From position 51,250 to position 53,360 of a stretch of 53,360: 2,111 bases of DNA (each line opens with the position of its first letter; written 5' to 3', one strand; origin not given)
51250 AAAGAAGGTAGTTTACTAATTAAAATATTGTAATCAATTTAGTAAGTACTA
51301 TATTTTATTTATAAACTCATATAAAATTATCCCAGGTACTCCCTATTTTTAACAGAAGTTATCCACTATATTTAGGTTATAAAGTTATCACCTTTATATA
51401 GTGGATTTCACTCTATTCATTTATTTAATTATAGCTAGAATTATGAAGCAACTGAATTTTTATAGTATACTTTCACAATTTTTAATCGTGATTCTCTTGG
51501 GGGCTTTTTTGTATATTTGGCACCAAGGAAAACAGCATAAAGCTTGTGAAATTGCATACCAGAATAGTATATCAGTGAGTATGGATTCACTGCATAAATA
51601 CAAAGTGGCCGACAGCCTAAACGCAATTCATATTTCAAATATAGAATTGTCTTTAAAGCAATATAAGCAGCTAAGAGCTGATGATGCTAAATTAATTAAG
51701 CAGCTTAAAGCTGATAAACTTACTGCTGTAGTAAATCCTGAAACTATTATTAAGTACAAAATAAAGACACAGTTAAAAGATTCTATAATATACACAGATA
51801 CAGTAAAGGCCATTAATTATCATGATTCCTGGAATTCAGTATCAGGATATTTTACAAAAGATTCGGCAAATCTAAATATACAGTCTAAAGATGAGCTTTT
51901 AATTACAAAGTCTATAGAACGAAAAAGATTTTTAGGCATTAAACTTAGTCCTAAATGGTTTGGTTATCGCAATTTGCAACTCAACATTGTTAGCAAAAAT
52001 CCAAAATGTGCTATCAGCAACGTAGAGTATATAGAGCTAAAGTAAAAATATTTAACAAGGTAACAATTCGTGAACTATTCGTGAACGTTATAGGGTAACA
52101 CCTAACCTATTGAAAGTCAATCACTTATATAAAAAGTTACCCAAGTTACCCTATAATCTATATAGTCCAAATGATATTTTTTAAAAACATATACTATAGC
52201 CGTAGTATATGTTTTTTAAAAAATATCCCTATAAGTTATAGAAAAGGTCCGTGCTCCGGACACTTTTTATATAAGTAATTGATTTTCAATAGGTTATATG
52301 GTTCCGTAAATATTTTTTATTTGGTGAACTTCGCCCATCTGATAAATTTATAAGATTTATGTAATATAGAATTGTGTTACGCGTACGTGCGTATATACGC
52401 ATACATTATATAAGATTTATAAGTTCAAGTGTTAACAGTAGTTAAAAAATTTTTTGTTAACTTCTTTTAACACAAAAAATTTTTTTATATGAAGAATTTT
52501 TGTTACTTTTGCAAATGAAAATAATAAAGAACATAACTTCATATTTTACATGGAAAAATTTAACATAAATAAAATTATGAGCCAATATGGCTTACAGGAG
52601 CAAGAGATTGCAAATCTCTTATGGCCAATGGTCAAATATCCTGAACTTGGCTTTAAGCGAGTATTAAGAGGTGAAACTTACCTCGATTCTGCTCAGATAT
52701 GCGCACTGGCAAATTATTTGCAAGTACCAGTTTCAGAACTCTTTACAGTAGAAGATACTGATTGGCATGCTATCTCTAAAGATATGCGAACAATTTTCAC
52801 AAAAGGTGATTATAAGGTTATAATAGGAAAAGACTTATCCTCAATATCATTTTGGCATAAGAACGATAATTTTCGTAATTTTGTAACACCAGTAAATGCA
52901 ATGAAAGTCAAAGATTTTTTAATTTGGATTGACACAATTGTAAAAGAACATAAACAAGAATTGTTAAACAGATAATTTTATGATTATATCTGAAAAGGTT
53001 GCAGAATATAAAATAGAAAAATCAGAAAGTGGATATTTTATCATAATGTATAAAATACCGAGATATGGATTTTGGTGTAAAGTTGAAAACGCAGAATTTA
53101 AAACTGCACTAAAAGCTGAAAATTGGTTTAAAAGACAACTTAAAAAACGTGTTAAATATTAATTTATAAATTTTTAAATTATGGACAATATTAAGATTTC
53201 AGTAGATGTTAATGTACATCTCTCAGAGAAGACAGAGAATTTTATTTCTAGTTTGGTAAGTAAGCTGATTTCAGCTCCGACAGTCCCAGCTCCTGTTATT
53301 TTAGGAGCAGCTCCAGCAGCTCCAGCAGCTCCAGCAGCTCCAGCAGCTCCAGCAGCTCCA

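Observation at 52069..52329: Iteron-flanked 34-bp inverted repeats enclosing a nested palindrome upstream of the first early promoter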

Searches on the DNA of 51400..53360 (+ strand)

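Call 5: search_dna_similar(query=window:51400-53360:+, collection=phages, mode=distant, max_rows=30)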
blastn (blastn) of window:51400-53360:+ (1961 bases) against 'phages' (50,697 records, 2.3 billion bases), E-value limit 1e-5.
No match.

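Call 26: search_dna_similar(query=window:52050-52340:+, collection=phages, mode=distant, max_evalue=10, max_rows=30)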
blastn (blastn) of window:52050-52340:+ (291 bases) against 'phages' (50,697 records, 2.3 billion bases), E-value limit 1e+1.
Records with a match: 90; places in all: 90; records where one place covers at least 80% of the query: 0.
Best place of each record, by identity: >=99% 1; 90-95% 34; 80-90% 55.
By first word of the organism name: Pseudomonas 41; Campylobacter 31; Staphylococcus 9; uncultured 2; Mammaliicoccus 2; Microviridae 2; Streptococcus 2; Bacillus 1.
By host as written in the record: Pseudomonas aeruginosa 20; Campylobacter jejuni NCTC12662 15; Campylobacter jejuni 8; - 6; Pseudomonas sp. 5; Pseudomonas aeruginosa PAK 4; Pseudomonas aeruginosa CHA 3; Mammaliicoccus vitulinus C6867 3; and 16 more.
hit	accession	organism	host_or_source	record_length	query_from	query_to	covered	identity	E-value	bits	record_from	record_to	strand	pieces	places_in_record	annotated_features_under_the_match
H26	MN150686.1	Bacillus phage BC-T25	Bacillus sp.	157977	163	197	12%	85.7%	3e+0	38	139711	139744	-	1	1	none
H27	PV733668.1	Pseudomonas phage NCVTCBPA170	Pseudomonas aeruginosa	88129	54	86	11%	84.8%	3e+0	38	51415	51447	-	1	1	none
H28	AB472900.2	Pseudomonas phage KPP10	-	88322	54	86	11%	84.8%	3e+0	38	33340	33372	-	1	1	none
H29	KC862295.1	Pseudomonas phage CHA_P1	Pseudomonas aeruginosa CHA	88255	54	86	11%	84.8%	3e+0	38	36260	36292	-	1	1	none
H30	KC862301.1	Pseudomonas phage PAK_P5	Pseudomonas aeruginosa PAK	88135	54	86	11%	84.8%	3e+0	38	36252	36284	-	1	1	none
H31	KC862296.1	Pseudomonas phage P3_CHA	Pseudomonas aeruginosa CHA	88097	54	86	11%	84.8%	3e+0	38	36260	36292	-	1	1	none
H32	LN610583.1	Pseudomonas phage vB_PaeM_PAO1_Ab11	Pseudomonas aeruginosa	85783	54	86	11%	84.8%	3e+0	38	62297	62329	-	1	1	record has no annotation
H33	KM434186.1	Pseudomonas phage vB_PaeM_PS24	Pseudomonas aeruginosa PAER2_24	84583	54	86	11%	84.8%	3e+0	38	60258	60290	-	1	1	none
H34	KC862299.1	Pseudomonas phage PAK_P3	Pseudomonas aeruginosa PAK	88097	54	86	11%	84.8%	3e+0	38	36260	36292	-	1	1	none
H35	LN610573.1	Pseudomonas phage vB_PaeM_PAO1_Ab03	Pseudomonas aeruginosa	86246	54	86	11%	84.8%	3e+0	38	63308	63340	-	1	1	none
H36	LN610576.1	Pseudomonas phage vB_PaeM_PAO1_Ab17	Pseudomonas aeruginosa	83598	54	86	11%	84.8%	3e+0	38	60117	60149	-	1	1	none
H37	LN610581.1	Pseudomonas phage vB_PaeM_PAO1_Ab04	Pseudomonas aeruginosa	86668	54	86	11%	84.8%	3e+0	38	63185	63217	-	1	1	none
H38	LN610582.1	Pseudomonas phage vB_PaeM_PAO1_Ab06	Pseudomonas aeruginosa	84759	54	86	11%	84.8%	3e+0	38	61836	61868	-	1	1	none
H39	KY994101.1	Pseudomonas phage vB_PaeM_G1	Pseudomonas aeruginosa DLG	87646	54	86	11%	84.8%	3e+0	38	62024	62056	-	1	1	none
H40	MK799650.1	Pseudomonas phage PAP-JP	Pseudomonas aeruginosa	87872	54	86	11%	84.8%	3e+0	38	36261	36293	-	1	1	none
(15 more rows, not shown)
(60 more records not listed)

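Call 88: search_rna_families(source=window, start=51900, end=52600, threshold=evalue, max_evalue=1)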
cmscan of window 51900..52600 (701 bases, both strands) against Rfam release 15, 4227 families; matches with E-value up to 1: 10.
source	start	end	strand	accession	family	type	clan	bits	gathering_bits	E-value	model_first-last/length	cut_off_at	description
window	52178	52223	+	RF03226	mir-8196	Gene; miRNA;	-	25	59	0.092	1-65/65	no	mir-8196 microRNA precursor family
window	52173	52227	+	RF03955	MIR2934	Gene; miRNA;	-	24.2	100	0.052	1-113/113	no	MIR2934 microRNA precursor family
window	52172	52230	+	RF03601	MIR7993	Gene; miRNA;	-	24.1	100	0.072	1-138/138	no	MIR7993 microRNA precursor family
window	52116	52281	-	RF04130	MIR7996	Gene; miRNA;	-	23.7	119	0.079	1-190/190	no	MIR7996 microRNA precursor family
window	52173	52227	-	RF03955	MIR2934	Gene; miRNA;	-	22.7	100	0.12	1-113/113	no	MIR2934 microRNA precursor family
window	52170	52228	-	RF03601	MIR7993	Gene; miRNA;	-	22.4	100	0.19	1-138/138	no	MIR7993 microRNA precursor family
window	52170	52230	-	RF04262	MIR1319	Gene; miRNA;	-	20.7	116.6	0.46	1-119/119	no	MIR1319 microRNA precursor family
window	52177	52222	+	RF04195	MIR6217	Gene; miRNA;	-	19.8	110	0.056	1-228/228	no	MIR6217 microRNA precursor family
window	52175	52227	+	RF04154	mir-1277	Gene; miRNA;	-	19.7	81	0.8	1-78/78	no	mir-1277 microRNA precursor family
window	51979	52099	+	RF02615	BSR0626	Gene; sRNA;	-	19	155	0.79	1-128/128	no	Brucella sRNA 0626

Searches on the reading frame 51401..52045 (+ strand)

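Call 21: search_protein_families(library=phrogs, proteins=[window:51401-52045:+])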
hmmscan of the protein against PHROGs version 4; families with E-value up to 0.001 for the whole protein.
window:51401-52045:+ (214 aa): 2 families
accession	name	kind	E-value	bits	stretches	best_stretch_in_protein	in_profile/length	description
phrog_14010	-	unknown function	4e-22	79.9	1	29-214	9-196/197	-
phrog_14997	-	unknown function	1.6e-07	32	1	46-181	33-189/253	-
